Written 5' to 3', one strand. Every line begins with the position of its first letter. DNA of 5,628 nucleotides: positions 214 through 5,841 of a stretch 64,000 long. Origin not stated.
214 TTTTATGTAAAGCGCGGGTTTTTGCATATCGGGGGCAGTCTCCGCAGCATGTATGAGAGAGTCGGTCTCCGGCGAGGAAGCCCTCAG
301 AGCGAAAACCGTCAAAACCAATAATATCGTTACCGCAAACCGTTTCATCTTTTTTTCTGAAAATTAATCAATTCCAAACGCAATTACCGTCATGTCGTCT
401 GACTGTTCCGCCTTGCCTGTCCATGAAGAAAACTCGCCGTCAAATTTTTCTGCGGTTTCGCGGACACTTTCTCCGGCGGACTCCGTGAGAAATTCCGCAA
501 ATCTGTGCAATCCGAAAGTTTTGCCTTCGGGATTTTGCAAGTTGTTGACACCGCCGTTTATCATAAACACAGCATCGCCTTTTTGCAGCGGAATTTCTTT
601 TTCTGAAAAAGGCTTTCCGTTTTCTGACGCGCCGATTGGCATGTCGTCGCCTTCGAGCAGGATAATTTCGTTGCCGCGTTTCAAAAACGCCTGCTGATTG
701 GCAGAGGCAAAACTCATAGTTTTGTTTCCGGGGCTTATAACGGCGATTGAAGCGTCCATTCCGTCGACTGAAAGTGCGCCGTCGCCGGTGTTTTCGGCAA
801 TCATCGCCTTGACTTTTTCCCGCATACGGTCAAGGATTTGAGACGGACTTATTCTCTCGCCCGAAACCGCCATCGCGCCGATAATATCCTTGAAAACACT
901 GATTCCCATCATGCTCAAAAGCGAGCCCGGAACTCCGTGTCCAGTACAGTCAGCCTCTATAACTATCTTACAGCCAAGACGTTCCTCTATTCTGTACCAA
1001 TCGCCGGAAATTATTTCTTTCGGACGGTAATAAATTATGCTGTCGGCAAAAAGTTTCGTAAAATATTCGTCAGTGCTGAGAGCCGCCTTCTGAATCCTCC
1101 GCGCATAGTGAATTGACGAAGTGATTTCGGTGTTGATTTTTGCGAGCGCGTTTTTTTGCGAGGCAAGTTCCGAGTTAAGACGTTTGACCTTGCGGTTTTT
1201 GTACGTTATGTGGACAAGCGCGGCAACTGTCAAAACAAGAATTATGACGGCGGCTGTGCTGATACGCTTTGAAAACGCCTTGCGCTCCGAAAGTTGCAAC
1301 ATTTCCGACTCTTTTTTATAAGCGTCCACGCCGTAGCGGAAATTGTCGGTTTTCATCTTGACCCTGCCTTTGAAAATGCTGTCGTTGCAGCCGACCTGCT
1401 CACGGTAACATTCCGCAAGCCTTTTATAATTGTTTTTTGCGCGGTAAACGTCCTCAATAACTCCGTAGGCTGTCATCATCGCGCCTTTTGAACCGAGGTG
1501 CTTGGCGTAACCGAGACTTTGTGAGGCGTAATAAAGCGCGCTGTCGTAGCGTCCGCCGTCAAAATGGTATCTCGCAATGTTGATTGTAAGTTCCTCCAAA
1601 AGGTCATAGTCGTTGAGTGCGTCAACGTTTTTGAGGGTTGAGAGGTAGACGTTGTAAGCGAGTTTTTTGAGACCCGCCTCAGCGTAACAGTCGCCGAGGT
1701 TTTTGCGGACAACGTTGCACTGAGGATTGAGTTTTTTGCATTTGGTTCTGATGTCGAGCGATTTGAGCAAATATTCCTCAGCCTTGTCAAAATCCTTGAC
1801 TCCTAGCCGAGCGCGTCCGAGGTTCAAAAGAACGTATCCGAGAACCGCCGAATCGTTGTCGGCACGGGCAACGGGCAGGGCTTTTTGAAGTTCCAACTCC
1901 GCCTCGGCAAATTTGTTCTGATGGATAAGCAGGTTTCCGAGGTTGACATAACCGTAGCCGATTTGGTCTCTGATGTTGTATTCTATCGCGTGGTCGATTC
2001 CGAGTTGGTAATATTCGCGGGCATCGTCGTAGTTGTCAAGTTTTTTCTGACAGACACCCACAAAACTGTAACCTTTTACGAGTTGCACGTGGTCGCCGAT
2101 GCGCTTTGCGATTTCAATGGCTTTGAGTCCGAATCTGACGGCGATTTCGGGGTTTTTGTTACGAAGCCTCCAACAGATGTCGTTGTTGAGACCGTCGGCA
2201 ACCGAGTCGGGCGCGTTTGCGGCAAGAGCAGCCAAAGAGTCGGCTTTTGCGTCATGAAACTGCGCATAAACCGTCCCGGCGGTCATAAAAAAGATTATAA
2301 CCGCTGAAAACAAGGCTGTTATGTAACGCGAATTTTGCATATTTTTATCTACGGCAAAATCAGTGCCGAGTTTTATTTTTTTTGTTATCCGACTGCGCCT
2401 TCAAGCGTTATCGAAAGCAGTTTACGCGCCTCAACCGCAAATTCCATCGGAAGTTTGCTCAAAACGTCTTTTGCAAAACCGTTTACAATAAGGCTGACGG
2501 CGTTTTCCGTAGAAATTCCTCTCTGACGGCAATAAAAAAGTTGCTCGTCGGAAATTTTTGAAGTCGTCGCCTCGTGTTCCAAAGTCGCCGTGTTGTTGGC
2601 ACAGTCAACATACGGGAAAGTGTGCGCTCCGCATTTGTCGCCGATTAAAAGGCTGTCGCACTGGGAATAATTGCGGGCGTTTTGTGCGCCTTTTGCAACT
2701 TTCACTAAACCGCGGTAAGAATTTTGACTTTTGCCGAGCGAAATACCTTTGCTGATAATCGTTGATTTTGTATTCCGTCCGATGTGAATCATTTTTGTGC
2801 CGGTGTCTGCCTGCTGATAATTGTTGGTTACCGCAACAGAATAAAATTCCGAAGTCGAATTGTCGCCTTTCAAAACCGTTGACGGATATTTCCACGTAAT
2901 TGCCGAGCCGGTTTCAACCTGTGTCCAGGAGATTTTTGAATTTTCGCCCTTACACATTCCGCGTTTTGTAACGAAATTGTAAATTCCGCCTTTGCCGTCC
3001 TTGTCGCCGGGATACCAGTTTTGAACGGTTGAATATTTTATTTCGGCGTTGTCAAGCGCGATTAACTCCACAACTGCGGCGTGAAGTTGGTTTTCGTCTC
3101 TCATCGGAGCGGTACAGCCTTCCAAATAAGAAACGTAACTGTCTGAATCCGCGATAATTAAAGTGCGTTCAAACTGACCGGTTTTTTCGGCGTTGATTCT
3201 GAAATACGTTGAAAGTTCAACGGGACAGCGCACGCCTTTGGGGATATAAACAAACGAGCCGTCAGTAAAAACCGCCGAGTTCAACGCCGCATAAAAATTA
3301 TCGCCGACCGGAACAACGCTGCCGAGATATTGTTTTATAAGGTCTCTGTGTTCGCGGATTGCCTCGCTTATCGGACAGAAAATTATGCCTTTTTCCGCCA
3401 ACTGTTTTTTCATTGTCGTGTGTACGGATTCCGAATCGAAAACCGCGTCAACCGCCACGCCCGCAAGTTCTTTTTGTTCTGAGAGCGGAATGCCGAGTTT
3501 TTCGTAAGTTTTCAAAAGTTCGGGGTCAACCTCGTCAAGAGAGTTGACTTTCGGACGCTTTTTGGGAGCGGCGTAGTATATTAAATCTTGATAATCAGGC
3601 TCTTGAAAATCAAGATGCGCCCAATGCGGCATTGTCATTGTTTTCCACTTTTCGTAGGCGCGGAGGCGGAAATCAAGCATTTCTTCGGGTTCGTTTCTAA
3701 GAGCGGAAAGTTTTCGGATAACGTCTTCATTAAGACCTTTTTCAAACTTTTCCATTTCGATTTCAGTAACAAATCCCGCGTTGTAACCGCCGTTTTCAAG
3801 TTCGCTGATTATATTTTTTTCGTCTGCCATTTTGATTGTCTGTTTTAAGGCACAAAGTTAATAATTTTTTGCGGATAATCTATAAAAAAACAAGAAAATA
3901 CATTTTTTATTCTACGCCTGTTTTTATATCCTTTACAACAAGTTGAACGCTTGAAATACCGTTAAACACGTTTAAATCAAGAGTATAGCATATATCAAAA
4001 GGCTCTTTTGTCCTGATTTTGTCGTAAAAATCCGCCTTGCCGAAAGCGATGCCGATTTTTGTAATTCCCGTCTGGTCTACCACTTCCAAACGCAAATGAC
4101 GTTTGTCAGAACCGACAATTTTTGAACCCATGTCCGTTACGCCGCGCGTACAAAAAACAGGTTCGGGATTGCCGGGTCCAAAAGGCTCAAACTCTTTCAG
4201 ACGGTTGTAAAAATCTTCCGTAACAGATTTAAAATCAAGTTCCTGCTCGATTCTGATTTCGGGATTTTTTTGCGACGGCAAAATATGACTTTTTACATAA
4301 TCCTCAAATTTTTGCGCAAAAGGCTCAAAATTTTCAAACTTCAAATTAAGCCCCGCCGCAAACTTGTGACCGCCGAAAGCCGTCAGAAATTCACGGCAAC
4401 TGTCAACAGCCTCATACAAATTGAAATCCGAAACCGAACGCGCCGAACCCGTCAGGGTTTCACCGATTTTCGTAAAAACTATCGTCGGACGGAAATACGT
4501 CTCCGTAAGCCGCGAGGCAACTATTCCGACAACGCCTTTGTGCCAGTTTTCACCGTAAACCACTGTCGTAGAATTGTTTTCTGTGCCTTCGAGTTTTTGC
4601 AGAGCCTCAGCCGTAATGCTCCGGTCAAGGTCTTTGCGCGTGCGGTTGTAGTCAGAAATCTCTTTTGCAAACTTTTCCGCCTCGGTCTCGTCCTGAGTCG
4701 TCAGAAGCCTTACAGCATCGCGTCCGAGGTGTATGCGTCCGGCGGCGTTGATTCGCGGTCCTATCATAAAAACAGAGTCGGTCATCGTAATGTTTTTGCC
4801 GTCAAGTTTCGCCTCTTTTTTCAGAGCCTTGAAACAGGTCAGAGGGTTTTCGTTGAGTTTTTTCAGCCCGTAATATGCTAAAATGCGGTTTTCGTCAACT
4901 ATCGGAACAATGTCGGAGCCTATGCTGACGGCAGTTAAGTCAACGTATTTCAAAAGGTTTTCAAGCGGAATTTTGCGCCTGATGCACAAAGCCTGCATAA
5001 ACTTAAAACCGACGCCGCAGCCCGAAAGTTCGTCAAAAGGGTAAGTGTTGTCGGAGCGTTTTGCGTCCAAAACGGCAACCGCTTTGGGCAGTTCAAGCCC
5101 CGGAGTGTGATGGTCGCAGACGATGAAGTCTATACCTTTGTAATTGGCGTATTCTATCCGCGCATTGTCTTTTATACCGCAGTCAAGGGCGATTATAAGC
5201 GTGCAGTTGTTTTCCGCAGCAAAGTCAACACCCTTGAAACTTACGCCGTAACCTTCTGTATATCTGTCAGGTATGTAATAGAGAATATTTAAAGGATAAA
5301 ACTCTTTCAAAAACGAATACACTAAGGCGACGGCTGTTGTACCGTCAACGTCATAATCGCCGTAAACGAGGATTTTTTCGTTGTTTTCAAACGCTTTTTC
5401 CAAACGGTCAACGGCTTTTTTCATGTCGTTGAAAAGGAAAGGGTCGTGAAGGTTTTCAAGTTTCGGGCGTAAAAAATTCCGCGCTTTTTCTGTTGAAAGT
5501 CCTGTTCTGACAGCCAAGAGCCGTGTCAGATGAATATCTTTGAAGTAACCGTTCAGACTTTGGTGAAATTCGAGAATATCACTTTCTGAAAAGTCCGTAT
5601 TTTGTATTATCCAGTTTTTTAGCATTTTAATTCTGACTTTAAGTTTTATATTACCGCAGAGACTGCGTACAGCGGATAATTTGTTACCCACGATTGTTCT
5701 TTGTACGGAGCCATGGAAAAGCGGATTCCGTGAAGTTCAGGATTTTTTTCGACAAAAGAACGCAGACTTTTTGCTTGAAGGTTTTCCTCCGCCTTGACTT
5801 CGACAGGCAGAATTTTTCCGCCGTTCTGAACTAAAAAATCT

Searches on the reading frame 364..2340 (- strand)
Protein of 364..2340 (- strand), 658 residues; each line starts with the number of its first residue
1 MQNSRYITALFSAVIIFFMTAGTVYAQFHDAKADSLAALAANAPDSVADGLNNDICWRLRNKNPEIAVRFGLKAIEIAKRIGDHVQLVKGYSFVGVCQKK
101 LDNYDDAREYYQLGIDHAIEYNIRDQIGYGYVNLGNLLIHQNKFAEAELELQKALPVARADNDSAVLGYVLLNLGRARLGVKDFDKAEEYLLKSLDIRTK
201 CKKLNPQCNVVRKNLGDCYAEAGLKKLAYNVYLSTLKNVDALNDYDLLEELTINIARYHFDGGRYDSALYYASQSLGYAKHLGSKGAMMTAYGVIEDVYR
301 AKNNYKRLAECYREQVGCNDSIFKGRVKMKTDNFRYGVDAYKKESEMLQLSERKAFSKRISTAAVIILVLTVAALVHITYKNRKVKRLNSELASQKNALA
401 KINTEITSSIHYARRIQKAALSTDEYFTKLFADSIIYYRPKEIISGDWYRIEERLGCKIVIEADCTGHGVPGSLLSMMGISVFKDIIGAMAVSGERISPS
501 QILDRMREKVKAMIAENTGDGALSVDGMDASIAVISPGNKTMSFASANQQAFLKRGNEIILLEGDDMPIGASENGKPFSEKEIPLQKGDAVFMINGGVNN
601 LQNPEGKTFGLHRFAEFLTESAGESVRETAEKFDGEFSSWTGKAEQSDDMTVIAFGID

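Call 10: search_protein_families(library=pfam, proteins=[window:364-2340:-], max_evalue=0.001)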
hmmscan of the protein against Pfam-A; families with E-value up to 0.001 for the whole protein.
window:364-2340:- (658 aa): 7 families
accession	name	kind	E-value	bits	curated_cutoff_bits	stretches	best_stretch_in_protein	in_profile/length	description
PF07228.17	SpoIIE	-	6.8e-23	82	25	1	461-655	8-189/192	Stage II sporulation protein E (SpoIIE)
PF13424.12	TPR_12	-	6.4e-20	71.6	30.1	2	131-200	6-77/77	Tetratricopeptide repeat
PF07719.23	TPR_2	-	1.1e-09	38.1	27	0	130-155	3-28/34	Tetratricopeptide repeat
PF00515.34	TPR_1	-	7.5e-09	35.5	27.8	0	90-115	3-28/34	Tetratricopeptide repeat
PF13374.12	TPR_10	-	3.5e-08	33.7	27.5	0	131-159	5-33/42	Tetratricopeptide repeat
PF13176.12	TPR_7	-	5.3e-07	29.7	27.9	0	171-200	2-31/36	Tetratricopeptide repeat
PF13181.12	TPR_8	-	2.7e-06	27.5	25.7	0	170-198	3-31/34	Tetratricopeptide repeat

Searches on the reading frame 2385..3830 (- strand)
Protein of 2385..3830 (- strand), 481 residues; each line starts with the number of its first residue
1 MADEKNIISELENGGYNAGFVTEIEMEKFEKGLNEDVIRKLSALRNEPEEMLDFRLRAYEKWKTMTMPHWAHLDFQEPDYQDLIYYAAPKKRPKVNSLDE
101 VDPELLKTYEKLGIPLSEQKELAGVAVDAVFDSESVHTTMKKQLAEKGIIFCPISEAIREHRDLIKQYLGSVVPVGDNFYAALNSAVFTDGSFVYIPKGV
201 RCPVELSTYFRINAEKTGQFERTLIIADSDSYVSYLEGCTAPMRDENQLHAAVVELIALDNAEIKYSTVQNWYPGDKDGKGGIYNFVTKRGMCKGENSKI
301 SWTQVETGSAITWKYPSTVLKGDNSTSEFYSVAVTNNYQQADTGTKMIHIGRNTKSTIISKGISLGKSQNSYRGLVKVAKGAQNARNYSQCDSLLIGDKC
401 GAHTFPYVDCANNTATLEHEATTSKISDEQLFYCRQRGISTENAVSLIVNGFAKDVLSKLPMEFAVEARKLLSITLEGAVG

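Call 10: search_protein_families(library=pfam, proteins=[window:2385-3830:-], max_evalue=0.001)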
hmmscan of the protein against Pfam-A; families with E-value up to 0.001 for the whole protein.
window:2385-3830:- (481 aa): 2 families
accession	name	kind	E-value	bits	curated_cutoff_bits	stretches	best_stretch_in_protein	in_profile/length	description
PF01458.23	SUFBD_core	-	1.2e-81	274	27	1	210-452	1-232/232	SUF system FeS cluster assembly, SufBD core domain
PF19295.5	SufBD_N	-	2.5e-10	40.7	23.5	1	137-202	101-166/172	SufBD protein N-terminal region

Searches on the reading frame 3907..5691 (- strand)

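Call 10: search_protein_families(library=pfam, proteins=[window:3907-5691:-], max_evalue=0.001)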
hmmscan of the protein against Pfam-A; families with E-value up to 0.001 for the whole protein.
window:3907-5691:- (594 aa): 3 families
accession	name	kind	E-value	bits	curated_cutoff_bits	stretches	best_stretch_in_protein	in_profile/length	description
PF17768.7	RecJ_OB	-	1.5e-28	99.4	27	1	481-588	1-107/107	RecJ OB domain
PF01368.27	DHH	-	3.4e-23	82.7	28.1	1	106-243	1-111/125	DHH family, N-terminal domain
PF02272.25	DHHA1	-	1.9e-14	54.4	25.9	1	375-467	4-101/102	DHHA1 domain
